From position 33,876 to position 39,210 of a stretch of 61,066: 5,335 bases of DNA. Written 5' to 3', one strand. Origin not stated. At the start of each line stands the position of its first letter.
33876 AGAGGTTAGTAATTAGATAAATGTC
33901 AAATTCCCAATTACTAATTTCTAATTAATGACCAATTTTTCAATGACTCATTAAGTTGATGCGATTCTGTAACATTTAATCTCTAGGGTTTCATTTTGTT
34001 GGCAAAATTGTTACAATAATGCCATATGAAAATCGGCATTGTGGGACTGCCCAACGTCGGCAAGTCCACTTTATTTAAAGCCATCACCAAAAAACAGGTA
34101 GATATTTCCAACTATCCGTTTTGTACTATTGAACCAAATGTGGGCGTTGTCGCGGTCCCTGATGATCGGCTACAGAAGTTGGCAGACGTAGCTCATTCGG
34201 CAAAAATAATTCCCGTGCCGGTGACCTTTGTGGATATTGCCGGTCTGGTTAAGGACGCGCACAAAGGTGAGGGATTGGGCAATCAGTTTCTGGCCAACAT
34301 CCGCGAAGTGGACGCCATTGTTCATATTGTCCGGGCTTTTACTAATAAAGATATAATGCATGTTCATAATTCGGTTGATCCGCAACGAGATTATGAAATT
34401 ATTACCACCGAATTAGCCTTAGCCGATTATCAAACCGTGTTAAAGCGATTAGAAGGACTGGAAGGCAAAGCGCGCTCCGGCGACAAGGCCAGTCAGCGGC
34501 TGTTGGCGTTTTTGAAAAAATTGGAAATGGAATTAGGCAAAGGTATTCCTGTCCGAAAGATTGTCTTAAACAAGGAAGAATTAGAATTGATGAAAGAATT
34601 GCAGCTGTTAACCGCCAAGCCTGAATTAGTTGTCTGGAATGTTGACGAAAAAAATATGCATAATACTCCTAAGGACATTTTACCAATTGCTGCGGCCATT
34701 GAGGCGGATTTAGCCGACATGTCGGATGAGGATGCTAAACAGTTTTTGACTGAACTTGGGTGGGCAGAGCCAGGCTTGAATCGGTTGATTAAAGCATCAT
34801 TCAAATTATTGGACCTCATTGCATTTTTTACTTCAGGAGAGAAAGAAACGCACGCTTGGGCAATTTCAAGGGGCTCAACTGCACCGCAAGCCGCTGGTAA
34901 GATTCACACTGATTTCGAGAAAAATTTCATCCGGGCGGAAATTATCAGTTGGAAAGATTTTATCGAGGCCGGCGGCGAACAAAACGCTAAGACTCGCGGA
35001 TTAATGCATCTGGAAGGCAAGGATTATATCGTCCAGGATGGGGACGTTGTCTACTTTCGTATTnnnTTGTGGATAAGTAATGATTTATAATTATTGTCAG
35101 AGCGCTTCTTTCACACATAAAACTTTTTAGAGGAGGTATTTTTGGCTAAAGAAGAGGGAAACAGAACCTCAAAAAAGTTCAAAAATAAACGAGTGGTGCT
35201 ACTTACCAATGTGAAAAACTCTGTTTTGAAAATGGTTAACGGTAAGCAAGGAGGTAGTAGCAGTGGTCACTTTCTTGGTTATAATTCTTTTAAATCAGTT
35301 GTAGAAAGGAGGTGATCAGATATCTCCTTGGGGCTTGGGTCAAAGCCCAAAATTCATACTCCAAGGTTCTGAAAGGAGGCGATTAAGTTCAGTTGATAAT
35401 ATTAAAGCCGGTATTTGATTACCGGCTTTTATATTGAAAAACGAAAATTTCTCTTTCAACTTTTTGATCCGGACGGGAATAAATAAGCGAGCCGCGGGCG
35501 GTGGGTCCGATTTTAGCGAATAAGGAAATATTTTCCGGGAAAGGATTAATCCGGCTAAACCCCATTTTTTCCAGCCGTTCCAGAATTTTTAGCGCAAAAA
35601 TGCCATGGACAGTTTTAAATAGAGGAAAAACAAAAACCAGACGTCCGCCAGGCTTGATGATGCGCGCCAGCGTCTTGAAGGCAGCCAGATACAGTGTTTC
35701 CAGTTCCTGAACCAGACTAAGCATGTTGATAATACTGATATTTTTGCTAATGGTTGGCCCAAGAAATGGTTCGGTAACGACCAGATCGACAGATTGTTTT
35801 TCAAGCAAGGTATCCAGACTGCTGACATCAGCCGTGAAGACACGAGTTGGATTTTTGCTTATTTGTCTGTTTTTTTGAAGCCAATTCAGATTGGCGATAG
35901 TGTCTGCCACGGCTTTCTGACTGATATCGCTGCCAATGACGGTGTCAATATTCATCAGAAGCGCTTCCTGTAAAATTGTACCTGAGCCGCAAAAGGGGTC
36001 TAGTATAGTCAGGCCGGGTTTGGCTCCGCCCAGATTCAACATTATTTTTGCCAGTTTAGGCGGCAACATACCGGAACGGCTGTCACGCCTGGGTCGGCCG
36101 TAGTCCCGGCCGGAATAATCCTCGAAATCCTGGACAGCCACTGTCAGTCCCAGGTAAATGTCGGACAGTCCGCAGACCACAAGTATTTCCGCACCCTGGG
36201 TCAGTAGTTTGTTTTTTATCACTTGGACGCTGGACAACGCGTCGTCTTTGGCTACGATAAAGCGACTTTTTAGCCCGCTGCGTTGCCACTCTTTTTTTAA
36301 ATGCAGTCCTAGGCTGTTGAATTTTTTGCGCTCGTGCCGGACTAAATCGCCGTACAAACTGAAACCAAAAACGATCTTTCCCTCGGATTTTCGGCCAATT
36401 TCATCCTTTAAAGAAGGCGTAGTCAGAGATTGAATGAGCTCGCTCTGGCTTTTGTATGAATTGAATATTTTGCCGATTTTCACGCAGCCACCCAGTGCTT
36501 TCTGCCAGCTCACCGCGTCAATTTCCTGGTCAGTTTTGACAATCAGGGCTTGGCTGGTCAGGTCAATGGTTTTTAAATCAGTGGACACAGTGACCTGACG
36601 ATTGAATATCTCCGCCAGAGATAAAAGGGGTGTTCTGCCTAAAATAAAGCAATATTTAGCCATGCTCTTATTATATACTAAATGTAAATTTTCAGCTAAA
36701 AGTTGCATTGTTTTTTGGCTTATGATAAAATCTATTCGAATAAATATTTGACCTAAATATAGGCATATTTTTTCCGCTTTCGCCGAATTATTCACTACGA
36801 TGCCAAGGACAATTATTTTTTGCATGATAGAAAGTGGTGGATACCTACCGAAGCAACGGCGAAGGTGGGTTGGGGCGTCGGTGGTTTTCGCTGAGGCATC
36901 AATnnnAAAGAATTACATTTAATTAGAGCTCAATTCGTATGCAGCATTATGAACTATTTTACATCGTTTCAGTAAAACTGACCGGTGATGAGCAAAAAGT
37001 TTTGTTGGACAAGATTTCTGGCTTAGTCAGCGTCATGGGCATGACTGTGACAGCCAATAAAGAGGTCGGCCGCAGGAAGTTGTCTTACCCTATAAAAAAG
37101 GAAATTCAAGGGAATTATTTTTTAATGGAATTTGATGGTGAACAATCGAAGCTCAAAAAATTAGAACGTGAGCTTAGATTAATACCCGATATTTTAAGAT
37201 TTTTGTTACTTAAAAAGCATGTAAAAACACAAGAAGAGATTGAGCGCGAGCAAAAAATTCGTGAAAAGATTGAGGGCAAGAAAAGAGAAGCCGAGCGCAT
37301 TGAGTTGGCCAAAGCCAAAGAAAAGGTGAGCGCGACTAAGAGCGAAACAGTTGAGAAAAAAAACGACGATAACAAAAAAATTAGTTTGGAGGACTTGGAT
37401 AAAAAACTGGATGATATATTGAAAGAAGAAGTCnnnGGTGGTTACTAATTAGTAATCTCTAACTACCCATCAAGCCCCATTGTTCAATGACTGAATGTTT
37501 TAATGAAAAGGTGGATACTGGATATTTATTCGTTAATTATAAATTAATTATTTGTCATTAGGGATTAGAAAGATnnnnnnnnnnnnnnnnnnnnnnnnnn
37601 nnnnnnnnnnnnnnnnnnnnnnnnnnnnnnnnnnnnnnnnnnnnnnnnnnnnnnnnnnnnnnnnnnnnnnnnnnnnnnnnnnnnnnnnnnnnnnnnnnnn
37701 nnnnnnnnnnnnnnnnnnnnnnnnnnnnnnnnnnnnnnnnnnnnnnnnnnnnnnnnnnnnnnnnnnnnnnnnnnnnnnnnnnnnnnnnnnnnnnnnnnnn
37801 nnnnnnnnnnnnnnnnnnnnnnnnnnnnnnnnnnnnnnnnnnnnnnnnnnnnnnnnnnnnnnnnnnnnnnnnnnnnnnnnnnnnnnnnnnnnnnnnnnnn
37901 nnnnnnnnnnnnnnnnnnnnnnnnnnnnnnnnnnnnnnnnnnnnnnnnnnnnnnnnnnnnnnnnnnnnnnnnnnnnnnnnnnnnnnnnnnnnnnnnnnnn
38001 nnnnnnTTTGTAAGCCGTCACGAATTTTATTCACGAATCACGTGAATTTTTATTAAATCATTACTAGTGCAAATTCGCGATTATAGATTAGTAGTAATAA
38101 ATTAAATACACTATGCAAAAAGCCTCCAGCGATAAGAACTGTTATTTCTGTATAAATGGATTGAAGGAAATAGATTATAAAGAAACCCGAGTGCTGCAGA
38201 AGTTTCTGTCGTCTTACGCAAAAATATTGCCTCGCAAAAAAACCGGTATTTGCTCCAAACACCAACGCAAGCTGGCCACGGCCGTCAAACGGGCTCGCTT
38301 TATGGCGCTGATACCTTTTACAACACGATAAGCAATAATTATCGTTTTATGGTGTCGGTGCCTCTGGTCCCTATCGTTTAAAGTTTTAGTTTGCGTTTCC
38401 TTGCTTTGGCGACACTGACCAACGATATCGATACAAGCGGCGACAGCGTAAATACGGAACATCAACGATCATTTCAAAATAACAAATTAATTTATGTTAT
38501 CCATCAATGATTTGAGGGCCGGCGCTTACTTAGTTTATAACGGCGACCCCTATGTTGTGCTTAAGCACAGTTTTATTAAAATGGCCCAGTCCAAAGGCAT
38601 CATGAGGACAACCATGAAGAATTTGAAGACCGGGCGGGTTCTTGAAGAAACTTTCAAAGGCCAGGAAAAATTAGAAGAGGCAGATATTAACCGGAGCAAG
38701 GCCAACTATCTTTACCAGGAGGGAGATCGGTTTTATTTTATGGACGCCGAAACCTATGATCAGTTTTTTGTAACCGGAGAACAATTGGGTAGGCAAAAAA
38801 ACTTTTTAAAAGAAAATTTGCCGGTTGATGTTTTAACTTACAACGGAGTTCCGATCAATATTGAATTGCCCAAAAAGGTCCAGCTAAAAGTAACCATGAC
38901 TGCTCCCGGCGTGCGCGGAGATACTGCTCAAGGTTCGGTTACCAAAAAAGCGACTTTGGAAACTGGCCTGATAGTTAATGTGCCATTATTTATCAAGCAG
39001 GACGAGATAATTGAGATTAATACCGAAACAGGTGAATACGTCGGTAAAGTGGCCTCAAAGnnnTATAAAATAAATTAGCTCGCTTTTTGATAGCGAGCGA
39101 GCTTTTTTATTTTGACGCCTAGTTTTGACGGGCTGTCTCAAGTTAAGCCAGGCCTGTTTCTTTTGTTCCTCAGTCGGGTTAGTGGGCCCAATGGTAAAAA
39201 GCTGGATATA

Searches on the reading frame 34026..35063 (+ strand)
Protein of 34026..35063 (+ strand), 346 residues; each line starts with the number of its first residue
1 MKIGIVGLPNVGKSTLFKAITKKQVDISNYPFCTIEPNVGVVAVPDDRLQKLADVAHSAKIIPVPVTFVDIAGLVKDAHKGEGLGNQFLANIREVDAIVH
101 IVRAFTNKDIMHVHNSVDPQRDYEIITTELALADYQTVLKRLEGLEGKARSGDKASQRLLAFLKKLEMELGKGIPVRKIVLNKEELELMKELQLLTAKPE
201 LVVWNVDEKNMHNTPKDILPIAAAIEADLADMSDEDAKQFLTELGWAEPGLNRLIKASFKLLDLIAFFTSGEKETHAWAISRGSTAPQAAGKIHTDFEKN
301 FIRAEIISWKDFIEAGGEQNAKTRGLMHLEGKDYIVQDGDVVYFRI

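Call 25: search_protein_families(library=pfam, proteins=[window:34026-35063:+], max_evalue=0.001)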
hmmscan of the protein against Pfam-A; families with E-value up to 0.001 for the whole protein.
window:34026-35063:+ (346 aa): 3 families
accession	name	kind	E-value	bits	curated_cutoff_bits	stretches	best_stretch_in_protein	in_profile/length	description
PF06071.19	YchF-GTPase_C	-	3.8e-37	126.7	27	1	264-346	1-83/84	Protein of unknown function (DUF933)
PF01926.29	MMR_HSR1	-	3.5e-23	82.3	21.9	1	2-111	1-90/113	50S ribosome-binding GTPase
PF02421.24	FeoB_N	-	1.7e-09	37.9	27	1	2-48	2-48/156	Ferrous iron transport protein B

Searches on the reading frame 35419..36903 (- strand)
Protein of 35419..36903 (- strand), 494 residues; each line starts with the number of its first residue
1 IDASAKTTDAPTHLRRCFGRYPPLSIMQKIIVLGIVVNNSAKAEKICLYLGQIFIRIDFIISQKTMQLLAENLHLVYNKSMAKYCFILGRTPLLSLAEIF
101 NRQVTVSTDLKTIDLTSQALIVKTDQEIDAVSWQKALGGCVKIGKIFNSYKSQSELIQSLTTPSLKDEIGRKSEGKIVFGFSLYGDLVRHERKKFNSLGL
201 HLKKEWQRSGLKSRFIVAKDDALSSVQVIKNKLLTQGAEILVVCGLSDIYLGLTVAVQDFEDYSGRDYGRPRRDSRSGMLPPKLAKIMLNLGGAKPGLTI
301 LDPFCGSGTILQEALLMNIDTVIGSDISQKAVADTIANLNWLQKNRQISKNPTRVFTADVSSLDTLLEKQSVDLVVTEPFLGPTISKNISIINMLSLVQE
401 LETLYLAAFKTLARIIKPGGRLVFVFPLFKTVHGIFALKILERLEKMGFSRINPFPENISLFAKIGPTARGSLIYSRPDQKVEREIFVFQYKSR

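Call 22: search_protein_families(library=pfam, proteins=[window:35419-36903:-], max_evalue=0.001)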
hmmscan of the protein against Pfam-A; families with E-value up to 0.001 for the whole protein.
window:35419-36903:- (494 aa): 7 families
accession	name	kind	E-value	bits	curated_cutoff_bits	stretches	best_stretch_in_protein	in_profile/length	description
PF01170.24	UPF0020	-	3e-17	63.4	22.3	1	272-439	4-179/197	RMKL-like, methyltransferase domain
PF01555.25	N6_N4_Mtase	-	1.5e-06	28.8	26.7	1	280-333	166-217/221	DNA methylase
PF13847.12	Methyltransf_31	-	2.5e-06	27.7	27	1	295-424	2-109/145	Methyltransferase domain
PF03602.21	Cons_hypoth95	-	8.5e-05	22.7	24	1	298-399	43-143/182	Conserved hypothetical protein 95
PF08241.18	Methyltransf_11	-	9e-05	23.5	21.2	0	302-377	2-66/95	Methyltransferase domain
PF11599.14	AviRa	-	0.00011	22.2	25.7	0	295-345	50-103/232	RRNA methyltransferase AviRa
PF13649.12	Methyltransf_25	-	0.00035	21.6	27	0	300-377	1-70/97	Methyltransferase domain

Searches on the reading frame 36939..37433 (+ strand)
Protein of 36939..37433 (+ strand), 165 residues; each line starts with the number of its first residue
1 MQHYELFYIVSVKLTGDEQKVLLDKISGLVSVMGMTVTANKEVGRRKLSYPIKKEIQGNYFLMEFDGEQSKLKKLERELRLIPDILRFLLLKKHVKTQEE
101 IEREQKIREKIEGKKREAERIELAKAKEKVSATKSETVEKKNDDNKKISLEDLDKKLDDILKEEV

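Call 25: search_protein_families(library=pfam, proteins=[window:36939-37433:+], max_evalue=0.001)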
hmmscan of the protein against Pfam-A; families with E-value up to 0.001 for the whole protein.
window:36939-37433:+ (165 aa): 1 family
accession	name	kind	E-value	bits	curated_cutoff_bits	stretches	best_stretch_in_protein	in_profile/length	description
PF01250.22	Ribosomal_S6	-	3.2e-22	79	27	1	3-92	1-90/90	Ribosomal protein S6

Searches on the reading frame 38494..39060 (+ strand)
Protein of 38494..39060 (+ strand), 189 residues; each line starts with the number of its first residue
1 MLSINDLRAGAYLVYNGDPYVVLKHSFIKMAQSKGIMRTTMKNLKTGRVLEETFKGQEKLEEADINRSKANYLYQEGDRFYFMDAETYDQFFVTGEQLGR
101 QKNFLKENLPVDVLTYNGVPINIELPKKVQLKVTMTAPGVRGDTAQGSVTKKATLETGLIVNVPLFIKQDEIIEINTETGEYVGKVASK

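Call 25: search_protein_families(library=pfam, proteins=[window:38494-39060:+], max_evalue=0.001)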
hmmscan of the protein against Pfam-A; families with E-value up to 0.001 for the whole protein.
window:38494-39060:+ (189 aa): 3 families
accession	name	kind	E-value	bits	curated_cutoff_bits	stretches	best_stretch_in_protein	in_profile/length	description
PF09285.17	Elong-fact-P_C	-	1.7e-24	85.7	25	1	129-184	1-55/56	Elongation factor P, C-terminal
PF01132.26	EFP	-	9.7e-21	73.9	27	1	69-121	2-54/54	Elongation factor P (EF-P) OB domain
PF08207.18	EFP_N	-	1.9e-17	63.4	23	1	3-60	1-58/58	Elongation factor P (EF-P) KOW-like domain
